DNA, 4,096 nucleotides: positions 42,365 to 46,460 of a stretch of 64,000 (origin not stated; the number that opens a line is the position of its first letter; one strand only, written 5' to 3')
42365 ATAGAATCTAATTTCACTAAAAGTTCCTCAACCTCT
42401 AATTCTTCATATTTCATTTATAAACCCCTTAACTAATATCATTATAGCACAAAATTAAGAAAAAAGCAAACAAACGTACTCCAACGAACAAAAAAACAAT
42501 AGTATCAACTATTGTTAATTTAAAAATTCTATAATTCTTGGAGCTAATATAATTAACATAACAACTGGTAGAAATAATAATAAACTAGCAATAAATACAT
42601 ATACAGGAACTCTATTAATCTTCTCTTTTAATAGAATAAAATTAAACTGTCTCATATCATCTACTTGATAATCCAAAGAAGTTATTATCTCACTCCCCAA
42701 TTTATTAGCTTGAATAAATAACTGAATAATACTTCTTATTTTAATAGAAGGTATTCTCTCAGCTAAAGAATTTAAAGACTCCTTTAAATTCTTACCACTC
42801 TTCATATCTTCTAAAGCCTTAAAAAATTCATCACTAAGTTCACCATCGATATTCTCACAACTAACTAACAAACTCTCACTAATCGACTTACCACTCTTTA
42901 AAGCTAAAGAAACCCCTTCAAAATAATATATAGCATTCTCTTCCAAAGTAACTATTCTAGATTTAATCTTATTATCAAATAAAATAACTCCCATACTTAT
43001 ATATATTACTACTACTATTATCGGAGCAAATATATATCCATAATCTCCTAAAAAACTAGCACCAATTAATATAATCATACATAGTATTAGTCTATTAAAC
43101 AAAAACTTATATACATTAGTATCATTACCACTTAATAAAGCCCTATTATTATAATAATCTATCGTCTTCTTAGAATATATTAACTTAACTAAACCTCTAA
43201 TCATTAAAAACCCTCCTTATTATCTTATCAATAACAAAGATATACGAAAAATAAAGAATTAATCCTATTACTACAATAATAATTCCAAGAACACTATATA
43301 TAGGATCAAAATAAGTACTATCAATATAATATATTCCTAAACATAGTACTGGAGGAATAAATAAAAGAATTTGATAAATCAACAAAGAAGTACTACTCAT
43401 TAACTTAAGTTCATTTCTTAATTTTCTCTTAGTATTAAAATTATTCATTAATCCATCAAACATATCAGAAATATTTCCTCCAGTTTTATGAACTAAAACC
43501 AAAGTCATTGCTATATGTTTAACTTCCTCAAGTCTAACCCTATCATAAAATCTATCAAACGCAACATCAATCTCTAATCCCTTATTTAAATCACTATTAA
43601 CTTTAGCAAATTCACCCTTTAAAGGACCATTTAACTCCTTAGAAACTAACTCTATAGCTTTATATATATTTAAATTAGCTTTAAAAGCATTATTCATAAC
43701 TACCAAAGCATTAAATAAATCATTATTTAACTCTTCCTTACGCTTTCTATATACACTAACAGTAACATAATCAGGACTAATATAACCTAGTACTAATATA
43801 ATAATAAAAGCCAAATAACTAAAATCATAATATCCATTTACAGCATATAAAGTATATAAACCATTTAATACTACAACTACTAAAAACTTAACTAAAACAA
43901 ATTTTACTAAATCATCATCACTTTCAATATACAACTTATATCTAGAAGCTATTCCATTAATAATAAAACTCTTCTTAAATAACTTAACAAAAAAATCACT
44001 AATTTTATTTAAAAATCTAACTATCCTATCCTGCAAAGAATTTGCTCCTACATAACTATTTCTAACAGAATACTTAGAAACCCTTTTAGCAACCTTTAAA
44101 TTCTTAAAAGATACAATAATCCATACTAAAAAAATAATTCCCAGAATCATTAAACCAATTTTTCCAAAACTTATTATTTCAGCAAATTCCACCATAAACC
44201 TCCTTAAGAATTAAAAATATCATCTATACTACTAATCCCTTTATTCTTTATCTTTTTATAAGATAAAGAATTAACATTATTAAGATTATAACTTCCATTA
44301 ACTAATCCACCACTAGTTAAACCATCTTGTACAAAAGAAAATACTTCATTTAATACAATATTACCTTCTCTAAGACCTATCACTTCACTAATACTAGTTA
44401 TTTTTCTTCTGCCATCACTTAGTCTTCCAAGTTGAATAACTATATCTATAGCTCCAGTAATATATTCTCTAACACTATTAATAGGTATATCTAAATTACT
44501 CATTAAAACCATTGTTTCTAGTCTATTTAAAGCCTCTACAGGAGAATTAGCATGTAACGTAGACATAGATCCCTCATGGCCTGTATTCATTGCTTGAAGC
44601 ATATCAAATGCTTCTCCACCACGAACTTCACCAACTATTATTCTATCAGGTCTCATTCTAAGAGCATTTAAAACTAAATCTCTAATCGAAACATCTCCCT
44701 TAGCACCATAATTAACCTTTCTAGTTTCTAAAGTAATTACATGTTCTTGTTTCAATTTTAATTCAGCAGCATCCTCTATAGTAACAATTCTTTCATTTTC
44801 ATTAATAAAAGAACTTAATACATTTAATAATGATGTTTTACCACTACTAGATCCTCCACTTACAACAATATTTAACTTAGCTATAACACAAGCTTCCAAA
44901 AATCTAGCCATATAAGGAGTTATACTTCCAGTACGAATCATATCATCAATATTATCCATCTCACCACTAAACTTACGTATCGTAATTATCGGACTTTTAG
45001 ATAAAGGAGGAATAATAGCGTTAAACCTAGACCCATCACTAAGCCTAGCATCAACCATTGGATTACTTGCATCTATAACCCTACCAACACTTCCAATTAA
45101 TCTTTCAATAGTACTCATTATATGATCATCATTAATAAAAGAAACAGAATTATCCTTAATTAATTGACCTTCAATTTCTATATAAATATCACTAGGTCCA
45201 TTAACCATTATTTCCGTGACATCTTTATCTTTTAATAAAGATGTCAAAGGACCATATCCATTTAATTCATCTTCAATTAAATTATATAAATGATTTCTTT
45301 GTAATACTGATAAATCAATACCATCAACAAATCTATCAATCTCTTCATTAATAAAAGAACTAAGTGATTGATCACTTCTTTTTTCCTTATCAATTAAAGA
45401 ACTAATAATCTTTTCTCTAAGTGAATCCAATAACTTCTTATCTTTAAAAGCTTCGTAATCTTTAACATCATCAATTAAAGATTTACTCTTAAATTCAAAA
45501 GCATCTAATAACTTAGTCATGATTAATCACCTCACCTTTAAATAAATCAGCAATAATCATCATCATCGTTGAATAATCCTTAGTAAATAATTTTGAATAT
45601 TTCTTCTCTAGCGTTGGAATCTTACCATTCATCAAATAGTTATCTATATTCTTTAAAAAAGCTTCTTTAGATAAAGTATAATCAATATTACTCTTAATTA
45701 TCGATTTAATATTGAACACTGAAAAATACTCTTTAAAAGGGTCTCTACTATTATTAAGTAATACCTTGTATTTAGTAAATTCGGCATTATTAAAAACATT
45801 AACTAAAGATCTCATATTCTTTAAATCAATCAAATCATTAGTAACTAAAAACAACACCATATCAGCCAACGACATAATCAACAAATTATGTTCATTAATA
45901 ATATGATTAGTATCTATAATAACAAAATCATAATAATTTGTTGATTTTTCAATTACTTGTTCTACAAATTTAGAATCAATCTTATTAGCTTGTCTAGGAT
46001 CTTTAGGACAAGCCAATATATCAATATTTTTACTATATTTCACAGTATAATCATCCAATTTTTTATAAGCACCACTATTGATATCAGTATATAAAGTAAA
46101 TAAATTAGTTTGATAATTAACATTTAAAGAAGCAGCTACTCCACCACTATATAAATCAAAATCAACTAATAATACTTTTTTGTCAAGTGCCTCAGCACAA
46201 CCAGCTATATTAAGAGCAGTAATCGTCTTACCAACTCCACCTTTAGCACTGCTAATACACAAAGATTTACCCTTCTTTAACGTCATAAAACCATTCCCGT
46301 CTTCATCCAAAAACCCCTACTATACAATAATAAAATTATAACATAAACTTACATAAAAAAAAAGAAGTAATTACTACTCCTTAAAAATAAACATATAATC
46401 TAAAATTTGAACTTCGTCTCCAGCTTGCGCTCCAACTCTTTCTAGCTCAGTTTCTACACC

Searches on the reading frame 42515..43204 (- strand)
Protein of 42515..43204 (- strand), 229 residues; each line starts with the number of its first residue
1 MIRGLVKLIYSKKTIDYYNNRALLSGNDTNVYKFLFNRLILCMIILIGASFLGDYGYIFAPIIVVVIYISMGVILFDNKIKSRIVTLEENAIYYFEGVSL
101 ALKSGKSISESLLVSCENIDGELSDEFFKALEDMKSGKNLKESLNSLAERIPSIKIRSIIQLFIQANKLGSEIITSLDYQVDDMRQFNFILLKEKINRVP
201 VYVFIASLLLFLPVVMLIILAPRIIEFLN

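Call 79: search_protein_families(library=pfam, proteins=[window:42515-43204:-], max_evalue=0.001)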
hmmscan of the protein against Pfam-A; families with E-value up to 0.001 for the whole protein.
window:42515-43204:- (229 aa): 1 family
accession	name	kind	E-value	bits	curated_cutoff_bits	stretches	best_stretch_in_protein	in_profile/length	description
PF00482.28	T2SSF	-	1.1e-11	45.2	25.2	1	99-220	6-124/125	Type II secretion system (T2SS), protein F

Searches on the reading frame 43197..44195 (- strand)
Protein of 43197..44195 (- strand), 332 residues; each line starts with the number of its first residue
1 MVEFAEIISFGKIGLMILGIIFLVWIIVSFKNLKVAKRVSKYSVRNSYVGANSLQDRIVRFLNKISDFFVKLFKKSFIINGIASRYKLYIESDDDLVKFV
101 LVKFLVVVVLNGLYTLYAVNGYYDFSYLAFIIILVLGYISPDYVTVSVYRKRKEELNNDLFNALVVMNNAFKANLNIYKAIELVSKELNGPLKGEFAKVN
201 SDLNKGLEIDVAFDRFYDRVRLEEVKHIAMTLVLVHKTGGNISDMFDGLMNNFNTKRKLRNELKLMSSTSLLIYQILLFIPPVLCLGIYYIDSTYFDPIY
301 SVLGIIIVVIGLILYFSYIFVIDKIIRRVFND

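Call 79: search_protein_families(library=pfam, proteins=[window:43197-44195:-], max_evalue=0.001)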
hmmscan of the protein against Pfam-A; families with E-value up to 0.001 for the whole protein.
window:43197-44195:- (332 aa): 1 family
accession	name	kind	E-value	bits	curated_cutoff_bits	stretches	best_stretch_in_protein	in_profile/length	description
PF00482.28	T2SSF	-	7.5e-15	55.4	25.2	1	166-286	4-121/125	Type II secretion system (T2SS), protein F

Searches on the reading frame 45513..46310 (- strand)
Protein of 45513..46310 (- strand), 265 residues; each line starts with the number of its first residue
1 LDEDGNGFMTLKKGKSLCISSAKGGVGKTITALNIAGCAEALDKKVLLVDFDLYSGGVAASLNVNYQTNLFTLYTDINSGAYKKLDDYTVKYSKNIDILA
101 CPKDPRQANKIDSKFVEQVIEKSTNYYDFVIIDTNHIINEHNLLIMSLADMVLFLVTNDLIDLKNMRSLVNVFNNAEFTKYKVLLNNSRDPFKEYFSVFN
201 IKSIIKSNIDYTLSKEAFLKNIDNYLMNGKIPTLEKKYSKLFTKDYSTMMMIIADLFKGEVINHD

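Call 79: search_protein_families(library=pfam, proteins=[window:45513-46310:-], max_evalue=0.001)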
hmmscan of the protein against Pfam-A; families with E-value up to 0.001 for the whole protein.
window:45513-46310:- (265 aa): 4 families
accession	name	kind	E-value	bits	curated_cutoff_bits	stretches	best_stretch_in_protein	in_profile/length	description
PF13614.12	AAA_31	-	1.4e-15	58.1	27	1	15-177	2-168/177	AAA domain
PF01656.29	CbiA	-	9.7e-09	35.7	25.4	1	18-186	2-81/125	CobQ/CobB/MinD/ParA nucleotide binding domain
PF10609.15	ParA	-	2e-07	31.2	27.1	1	16-67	5-56/246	NUBPL iron-transfer P-loop NTPase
PF09140.17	MipZ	-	0.0007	19.4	20.7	0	19-164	5-137/262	ATPase MipZ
